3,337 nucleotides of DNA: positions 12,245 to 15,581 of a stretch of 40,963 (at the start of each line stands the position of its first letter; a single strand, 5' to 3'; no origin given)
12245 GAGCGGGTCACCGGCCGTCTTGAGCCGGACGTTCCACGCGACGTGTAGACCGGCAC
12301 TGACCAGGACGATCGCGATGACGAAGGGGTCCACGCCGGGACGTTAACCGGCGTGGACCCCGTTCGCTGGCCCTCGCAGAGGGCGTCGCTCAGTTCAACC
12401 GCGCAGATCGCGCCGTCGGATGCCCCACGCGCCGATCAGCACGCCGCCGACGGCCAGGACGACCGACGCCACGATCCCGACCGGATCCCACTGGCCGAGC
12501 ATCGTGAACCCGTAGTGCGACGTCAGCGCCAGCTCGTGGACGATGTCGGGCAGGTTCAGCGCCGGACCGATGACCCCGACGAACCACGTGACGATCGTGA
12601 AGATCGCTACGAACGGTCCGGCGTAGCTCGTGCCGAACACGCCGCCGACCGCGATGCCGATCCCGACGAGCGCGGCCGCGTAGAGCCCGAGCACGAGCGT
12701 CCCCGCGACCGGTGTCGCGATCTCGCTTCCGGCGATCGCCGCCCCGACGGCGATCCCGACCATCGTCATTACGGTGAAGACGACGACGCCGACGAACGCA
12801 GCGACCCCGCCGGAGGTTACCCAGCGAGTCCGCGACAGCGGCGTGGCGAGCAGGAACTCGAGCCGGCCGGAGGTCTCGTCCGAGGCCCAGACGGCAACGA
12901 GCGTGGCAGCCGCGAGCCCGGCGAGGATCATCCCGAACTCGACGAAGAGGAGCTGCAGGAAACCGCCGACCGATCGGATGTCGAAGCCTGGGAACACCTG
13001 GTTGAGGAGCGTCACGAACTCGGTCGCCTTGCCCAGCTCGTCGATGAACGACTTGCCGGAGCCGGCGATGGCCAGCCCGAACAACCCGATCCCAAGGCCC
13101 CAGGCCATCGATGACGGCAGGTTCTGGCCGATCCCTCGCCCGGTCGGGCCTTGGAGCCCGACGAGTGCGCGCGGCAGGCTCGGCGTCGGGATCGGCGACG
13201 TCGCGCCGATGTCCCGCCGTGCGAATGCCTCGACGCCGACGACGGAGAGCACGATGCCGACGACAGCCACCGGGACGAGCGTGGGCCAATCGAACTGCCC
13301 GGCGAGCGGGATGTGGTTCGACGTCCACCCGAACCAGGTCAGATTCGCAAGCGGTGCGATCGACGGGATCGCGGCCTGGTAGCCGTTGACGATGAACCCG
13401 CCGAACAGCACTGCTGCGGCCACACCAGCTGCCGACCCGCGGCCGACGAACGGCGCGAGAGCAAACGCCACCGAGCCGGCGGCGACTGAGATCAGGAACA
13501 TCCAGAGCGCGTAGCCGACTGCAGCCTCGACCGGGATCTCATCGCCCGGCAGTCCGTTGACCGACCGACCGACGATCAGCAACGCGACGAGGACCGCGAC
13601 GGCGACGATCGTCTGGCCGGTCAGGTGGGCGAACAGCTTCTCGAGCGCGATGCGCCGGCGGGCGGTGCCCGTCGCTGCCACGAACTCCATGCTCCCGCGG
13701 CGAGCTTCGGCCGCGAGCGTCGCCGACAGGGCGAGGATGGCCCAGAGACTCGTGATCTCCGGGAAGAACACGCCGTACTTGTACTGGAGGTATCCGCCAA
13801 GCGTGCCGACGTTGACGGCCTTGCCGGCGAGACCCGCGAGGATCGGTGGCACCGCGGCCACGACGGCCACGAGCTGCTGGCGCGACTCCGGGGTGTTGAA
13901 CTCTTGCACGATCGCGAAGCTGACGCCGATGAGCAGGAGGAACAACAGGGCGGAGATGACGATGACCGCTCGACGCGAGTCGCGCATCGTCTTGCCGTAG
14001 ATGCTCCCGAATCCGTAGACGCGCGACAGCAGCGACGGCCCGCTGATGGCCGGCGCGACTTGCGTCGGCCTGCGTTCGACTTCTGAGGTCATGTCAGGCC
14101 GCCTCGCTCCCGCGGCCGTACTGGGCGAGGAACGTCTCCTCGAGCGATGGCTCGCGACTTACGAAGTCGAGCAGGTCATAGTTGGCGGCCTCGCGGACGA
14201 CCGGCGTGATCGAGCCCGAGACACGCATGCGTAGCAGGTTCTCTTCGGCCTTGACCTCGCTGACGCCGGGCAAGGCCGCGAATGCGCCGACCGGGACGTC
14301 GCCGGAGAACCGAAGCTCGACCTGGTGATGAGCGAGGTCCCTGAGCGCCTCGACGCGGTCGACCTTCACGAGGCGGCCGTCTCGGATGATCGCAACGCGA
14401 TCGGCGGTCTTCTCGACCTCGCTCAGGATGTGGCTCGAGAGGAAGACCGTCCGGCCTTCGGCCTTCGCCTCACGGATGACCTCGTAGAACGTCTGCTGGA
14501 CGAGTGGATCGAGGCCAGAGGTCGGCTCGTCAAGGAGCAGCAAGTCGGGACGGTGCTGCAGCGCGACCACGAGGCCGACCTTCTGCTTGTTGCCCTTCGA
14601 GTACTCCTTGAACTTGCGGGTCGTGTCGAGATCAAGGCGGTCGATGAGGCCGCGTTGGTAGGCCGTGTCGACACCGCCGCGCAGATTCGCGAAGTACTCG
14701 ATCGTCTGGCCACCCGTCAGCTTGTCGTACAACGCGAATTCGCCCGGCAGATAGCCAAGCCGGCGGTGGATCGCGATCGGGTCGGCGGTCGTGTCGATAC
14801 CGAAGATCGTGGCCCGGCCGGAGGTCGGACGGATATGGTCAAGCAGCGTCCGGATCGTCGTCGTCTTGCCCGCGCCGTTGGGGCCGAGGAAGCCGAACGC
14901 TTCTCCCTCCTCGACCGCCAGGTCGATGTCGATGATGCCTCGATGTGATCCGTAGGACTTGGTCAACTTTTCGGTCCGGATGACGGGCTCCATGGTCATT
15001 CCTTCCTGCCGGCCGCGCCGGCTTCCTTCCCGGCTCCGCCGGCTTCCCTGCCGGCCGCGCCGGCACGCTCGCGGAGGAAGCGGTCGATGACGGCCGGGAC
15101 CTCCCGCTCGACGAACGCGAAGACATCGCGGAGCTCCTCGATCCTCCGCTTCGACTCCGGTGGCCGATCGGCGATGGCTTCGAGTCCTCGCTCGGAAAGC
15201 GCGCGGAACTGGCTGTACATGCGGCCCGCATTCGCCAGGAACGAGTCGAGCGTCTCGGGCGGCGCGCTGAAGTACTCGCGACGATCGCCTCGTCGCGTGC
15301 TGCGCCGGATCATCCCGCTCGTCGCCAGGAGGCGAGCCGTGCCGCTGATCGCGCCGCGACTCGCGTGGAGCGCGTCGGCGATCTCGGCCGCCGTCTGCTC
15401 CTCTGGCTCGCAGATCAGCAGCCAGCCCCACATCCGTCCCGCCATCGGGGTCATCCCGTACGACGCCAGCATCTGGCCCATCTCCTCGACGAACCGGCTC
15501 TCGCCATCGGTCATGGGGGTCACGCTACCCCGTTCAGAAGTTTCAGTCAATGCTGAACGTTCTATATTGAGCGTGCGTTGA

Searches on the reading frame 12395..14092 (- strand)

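Call 8: search_protein_families(library=pfam, proteins=[window:12395-14092:-], max_evalue=0.001)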
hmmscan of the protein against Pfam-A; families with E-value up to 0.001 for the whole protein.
window:12395-14092:- (565 aa): 2 families
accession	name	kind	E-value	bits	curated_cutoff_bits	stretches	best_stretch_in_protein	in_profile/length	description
PF12679.13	ABC2_membrane_2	-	1.3e-07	31.6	27.2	1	31-231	3-193/283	ABC-2 family transporter protein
PF12698.13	ABC2_membrane_3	-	4.9e-05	23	31.6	0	376-517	158-298/347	ABC-2 family transporter protein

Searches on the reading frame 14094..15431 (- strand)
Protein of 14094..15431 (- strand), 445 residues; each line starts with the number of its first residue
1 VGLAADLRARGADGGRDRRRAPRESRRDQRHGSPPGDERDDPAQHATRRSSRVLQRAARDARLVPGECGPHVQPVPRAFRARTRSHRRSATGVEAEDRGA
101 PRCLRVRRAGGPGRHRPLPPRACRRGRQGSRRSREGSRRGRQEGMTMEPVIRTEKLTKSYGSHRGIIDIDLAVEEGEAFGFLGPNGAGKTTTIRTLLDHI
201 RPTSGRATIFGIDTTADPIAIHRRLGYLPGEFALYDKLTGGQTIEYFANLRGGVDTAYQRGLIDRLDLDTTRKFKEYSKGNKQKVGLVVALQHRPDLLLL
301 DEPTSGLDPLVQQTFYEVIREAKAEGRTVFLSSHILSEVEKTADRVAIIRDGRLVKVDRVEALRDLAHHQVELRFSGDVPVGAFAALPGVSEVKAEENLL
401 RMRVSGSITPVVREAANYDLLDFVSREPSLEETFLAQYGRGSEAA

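Call 8: search_protein_families(library=pfam, proteins=[window:14094-15431:-], max_evalue=0.001)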
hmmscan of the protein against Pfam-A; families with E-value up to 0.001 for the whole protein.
window:14094-15431:- (445 aa): 2 families
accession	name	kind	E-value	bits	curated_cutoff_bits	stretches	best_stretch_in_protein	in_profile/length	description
PF00005.33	ABC_tran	-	2.2e-22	80.6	25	1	168-305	3-137/137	ABC transporter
PF13304.12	AAA_21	-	4.2e-17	63.6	27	1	271-337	232-301/304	AAA domain, putative AbiEii toxin, Type IV TA system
